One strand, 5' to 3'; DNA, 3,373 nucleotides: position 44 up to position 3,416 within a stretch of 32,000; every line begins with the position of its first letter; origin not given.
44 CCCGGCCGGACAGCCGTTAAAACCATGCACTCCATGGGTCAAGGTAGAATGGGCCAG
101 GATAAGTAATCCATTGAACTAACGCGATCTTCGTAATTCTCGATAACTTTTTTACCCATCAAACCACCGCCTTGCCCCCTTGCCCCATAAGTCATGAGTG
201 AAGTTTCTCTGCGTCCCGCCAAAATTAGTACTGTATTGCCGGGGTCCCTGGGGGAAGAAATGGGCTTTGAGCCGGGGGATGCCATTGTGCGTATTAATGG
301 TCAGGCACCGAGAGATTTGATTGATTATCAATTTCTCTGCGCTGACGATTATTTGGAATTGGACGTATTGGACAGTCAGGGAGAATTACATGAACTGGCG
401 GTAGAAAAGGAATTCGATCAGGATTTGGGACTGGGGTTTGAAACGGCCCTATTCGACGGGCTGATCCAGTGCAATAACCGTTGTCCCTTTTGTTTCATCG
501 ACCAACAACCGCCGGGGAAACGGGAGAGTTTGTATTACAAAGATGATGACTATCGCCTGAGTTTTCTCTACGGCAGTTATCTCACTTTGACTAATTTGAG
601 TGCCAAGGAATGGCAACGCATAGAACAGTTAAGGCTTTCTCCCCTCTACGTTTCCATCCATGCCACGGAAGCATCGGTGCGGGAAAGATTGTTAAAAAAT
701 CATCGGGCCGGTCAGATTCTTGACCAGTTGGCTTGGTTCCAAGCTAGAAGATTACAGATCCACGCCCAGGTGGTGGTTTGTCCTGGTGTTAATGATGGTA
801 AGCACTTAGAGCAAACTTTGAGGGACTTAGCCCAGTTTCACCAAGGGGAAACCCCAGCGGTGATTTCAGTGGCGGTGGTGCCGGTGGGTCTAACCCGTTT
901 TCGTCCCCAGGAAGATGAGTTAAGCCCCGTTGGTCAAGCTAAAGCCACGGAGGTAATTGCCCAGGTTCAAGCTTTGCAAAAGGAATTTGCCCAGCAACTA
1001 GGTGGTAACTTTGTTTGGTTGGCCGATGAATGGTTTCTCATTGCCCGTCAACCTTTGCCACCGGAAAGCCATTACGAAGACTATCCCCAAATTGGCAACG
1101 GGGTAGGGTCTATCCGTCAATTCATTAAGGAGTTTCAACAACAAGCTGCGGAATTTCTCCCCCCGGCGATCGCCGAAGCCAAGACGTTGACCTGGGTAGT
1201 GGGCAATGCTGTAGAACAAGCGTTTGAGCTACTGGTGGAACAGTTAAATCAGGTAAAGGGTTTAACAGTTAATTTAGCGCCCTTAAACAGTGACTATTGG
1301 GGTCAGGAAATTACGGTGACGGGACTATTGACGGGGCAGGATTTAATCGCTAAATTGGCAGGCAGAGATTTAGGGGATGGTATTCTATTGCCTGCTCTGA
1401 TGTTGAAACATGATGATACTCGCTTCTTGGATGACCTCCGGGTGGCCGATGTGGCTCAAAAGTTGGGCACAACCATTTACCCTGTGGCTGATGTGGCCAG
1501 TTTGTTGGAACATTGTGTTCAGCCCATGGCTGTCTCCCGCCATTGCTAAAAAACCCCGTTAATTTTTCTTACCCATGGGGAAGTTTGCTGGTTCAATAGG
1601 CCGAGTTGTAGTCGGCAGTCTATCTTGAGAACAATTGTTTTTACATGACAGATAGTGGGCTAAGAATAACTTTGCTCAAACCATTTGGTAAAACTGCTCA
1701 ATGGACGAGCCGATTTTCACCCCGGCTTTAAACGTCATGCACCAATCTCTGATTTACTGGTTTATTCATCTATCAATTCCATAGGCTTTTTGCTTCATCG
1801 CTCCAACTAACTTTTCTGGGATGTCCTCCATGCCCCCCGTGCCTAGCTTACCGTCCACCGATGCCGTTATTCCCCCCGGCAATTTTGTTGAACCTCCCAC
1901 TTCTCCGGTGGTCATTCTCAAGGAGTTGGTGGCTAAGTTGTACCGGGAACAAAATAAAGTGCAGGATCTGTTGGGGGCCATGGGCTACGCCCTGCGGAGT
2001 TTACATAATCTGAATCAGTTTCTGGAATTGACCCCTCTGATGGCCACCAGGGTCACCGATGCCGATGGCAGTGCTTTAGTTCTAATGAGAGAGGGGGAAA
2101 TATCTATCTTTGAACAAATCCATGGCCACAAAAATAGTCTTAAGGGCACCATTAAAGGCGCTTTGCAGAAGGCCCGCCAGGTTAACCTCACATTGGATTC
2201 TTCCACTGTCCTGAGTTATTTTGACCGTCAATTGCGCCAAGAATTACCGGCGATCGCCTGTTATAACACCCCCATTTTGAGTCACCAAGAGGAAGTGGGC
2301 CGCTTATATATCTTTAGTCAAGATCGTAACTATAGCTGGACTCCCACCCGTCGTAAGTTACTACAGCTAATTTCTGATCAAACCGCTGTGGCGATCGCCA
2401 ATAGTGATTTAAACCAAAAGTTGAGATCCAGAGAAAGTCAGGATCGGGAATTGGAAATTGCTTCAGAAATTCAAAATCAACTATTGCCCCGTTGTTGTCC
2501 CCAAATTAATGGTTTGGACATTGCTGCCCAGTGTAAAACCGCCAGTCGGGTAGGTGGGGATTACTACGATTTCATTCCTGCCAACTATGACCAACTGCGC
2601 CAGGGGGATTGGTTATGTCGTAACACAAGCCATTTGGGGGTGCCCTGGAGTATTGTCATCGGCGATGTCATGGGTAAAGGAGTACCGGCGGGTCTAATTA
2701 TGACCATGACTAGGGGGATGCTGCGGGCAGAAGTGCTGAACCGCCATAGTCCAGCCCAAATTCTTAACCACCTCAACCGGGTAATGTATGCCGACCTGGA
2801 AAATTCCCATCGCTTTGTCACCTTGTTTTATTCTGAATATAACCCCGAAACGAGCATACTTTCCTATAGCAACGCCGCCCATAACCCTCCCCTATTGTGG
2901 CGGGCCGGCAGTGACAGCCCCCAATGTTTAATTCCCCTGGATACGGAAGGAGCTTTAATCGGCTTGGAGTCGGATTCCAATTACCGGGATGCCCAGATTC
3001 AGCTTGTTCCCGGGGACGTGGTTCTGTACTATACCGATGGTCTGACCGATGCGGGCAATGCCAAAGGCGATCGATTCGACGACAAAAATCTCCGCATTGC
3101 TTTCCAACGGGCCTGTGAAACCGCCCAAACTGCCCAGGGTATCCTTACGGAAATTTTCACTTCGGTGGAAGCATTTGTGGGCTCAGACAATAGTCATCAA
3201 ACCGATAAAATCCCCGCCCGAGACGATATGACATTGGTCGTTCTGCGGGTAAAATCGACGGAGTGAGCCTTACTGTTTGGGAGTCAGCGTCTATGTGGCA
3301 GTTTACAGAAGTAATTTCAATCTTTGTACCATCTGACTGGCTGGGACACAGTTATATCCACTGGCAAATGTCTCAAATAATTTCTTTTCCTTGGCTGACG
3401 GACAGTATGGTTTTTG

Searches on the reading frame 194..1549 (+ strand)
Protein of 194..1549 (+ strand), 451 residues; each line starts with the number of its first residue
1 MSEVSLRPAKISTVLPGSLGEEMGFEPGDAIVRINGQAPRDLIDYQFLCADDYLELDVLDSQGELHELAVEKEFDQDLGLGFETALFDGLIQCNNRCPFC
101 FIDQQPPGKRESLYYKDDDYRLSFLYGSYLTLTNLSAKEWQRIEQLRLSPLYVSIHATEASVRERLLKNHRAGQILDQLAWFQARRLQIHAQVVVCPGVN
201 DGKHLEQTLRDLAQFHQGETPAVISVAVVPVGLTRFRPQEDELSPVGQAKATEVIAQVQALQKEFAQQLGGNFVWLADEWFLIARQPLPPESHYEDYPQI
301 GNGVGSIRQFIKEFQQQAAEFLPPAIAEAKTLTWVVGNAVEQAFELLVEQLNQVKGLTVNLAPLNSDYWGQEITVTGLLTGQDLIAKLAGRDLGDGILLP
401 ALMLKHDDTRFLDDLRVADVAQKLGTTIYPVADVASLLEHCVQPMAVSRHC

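Call 35: search_protein_families(library=pfam, proteins=[window:194-1549:+], max_evalue=0.00001)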
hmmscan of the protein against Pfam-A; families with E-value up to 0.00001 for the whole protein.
window:194-1549:+ (451 aa): 3 families
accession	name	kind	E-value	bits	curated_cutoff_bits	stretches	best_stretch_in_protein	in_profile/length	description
PF04459.17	DUF512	-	3.4e-75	252.2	25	1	229-432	1-201/202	Protein of unknown function (DUF512)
PF19238.5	Radical_SAM_2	-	4e-62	208.8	26.7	1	72-217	1-146/151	Radical SAM-like domain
PF17820.7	PDZ_6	-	3.3e-10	40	27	1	11-50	2-41/54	PDZ domain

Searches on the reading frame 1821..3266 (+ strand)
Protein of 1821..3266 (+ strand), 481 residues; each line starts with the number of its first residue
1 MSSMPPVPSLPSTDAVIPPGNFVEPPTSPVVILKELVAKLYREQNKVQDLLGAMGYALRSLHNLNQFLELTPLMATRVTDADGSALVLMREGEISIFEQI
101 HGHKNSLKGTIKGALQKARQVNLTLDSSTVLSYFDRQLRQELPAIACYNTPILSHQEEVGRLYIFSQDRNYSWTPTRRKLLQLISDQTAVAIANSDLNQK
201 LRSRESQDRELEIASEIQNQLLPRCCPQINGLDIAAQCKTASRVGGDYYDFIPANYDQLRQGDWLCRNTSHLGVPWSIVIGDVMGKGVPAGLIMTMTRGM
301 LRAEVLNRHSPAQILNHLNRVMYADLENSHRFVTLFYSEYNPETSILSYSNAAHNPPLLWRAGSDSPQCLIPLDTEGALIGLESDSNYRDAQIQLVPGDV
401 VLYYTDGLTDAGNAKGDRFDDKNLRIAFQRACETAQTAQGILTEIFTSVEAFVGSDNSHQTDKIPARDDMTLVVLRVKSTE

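Call 35: search_protein_families(library=pfam, proteins=[window:1821-3266:+], max_evalue=0.00001)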
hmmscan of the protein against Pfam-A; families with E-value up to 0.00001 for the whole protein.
window:1821-3266:+ (481 aa): 2 families
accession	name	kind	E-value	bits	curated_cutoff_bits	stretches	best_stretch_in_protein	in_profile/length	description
PF07228.17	SpoIIE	-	5.6e-52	176.9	25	1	276-478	5-192/192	Stage II sporulation protein E (SpoIIE)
PF01590.32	GAF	-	1.9e-06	28.9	22.4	1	64-192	2-133/133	GAF domain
